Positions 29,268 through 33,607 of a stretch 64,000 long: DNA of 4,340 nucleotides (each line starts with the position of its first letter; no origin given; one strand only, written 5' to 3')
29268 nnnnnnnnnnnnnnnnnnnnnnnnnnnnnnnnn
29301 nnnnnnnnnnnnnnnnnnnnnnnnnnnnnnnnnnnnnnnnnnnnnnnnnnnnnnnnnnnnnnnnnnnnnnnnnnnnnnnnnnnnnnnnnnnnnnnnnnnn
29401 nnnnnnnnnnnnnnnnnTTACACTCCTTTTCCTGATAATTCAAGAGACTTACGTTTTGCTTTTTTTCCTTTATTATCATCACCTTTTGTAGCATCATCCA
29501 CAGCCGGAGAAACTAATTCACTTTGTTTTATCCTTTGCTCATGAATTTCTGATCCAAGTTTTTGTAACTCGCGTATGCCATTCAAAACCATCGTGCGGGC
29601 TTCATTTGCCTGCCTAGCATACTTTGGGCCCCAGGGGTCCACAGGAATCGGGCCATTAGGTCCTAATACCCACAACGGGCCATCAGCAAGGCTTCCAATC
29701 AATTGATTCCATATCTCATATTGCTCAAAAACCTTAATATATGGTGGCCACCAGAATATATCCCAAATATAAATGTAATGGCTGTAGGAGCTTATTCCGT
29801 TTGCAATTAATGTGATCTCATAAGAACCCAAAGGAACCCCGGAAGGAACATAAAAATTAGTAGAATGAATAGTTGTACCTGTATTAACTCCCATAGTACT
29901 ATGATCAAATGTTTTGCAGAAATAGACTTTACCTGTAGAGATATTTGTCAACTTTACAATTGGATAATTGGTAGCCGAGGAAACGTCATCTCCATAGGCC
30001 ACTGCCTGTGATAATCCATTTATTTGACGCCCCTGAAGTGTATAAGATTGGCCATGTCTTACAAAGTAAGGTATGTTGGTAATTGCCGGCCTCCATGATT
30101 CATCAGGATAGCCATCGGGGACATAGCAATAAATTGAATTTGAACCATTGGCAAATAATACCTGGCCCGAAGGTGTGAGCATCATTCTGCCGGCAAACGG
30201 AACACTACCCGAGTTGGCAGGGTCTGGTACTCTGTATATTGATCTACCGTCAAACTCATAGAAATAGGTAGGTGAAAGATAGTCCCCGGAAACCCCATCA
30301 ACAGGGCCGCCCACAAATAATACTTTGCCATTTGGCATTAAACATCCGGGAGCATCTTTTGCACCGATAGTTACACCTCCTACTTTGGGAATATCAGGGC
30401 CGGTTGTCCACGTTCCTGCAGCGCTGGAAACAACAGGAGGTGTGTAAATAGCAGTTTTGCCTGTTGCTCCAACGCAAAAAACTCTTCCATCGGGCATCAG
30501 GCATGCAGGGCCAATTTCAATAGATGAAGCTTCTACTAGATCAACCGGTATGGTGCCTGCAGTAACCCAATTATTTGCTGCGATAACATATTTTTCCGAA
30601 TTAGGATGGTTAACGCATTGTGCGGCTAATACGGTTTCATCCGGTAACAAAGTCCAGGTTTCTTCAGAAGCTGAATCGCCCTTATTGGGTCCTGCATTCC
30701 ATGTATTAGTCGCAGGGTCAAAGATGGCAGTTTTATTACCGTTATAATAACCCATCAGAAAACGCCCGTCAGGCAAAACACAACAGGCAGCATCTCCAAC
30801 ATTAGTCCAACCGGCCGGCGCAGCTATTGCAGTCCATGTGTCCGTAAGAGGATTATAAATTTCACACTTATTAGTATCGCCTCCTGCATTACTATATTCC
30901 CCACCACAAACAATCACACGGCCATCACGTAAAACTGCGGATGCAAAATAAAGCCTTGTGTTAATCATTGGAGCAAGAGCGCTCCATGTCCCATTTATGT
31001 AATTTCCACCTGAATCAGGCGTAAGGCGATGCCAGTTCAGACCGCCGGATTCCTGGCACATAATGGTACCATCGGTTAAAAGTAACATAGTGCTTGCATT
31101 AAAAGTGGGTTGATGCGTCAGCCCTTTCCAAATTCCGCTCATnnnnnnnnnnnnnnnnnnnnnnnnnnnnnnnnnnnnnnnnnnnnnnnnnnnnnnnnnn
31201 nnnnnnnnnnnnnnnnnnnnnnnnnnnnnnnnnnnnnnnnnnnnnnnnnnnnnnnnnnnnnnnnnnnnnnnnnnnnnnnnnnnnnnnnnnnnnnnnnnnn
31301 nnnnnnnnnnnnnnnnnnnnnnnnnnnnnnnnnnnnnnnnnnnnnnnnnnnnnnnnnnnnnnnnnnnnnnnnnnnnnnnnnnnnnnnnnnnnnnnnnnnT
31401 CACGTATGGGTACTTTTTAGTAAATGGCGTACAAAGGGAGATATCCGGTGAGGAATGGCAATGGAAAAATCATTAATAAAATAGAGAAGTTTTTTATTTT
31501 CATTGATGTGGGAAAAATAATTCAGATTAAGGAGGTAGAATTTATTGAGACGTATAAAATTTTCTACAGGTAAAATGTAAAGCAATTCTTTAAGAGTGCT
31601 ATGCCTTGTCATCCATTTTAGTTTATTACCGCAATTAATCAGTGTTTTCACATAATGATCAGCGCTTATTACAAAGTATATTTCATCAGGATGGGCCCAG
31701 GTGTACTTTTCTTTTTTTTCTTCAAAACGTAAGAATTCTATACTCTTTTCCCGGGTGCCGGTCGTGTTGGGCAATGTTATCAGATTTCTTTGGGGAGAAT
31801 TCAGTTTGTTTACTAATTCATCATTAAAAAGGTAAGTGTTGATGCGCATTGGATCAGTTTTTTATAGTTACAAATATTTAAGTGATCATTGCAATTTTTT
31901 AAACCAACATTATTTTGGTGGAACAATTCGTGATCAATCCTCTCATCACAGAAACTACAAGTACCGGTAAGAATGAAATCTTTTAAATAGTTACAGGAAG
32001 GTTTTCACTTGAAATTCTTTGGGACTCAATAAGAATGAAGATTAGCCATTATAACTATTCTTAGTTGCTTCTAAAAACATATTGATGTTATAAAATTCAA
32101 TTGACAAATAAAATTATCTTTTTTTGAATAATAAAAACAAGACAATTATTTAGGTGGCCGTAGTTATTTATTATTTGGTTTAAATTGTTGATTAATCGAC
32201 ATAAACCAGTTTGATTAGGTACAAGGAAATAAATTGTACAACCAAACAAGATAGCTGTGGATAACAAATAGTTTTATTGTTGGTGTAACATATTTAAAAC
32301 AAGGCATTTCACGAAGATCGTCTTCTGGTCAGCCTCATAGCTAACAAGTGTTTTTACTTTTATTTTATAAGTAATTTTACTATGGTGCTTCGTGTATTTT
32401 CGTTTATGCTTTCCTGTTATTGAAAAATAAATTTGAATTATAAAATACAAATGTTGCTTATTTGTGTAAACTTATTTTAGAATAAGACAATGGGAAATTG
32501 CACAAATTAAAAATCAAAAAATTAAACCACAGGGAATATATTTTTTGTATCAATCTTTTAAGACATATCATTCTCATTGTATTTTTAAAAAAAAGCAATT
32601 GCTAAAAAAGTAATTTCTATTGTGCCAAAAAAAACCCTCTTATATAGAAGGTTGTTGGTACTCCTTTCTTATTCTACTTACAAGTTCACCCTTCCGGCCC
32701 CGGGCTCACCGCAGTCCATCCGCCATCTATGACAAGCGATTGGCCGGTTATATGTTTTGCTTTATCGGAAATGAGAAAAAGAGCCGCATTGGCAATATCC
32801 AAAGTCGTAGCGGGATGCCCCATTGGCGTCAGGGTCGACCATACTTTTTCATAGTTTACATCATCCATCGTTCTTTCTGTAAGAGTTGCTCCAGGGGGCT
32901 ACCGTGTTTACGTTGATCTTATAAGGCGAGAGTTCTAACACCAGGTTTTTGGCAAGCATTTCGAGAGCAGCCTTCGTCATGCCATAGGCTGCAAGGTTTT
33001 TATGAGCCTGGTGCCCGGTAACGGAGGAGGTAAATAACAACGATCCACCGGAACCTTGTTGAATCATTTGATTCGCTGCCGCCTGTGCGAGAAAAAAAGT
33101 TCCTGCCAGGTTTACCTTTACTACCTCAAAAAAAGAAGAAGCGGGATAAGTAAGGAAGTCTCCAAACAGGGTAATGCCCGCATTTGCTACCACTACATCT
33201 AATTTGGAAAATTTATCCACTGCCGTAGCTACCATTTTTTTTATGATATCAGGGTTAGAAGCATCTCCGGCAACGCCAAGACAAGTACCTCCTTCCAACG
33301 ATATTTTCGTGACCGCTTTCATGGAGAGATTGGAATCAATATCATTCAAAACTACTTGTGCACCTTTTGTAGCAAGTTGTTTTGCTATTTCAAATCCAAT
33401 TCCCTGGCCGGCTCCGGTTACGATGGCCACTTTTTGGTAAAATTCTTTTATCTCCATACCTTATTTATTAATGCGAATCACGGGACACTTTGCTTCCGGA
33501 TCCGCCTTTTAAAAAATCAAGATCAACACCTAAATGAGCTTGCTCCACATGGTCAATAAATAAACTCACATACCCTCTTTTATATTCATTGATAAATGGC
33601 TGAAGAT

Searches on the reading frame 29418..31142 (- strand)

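Call 11: search_protein_families(library=pfam, proteins=[window:29418-31142:-])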
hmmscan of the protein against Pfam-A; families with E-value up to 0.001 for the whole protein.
window:29418-31142:- (574 aa): 6 families
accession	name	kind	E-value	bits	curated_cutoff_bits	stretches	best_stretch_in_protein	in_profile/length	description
PF13964.12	Kelch_6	-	1.3e-11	44.5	25.3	1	66-108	4-45/50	Kelch motif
PF01344.31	Kelch_1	-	1.7e-10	40.7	20.1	1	64-107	2-43/46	Kelch motif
PF24681.1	Kelch_KLHDC2_KLHL20_DRC7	-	1.7e-07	31.2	50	1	62-160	102-203/221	KLHDC2/KLHL20/DRC7 Kelch-repeats domain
PF13418.12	Kelch_4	-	1.1e-05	25.7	21.6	0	63-108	2-46/49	Galactose oxidase, central domain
PF25210.1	Kelch_FKB95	-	1.6e-05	25.1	70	1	51-152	68-166/268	FKB95, Kelch-repeats domain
PF07646.21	Kelch_2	-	2.9e-05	24.3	21.3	0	70-104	8-42/48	Kelch motif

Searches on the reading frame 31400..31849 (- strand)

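Call 11: search_protein_families(library=pfam, proteins=[window:31400-31849:-])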
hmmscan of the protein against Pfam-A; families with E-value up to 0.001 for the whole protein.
window:31400-31849:- (149 aa): 1 family
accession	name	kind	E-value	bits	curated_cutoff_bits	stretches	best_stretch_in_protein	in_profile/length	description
PF04397.21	LytTR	-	1.5e-07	32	22.6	1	53-136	7-89/98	LytTr DNA-binding domain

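Call 73: search_protein_families(library=phrogs, proteins=[window:31400-31849:-], max_evalue=0.01)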
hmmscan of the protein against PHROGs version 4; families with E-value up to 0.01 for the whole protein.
window:31400-31849:- (149 aa): 1 family
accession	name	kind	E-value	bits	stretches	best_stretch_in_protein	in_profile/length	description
phrog_8810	-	unknown function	7.6e-05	23.4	1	34-135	135-231/245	-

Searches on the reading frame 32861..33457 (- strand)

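Call 11: search_protein_families(library=pfam, proteins=[window:32861-33457:-])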
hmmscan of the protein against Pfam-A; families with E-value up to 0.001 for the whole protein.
window:32861-33457:- (198 aa): 3 families
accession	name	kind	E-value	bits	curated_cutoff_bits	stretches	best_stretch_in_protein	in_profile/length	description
PF00106.31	adh_short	-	2e-46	158.4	26.6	1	9-188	1-179/195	short chain dehydrogenase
PF13561.12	adh_short_C2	-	2.2e-40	139.2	27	1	15-188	1-173/236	Enoyl-(Acyl carrier protein) reductase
PF08659.16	KR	-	1.5e-10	41.7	22.6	1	12-171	4-162/180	KR domain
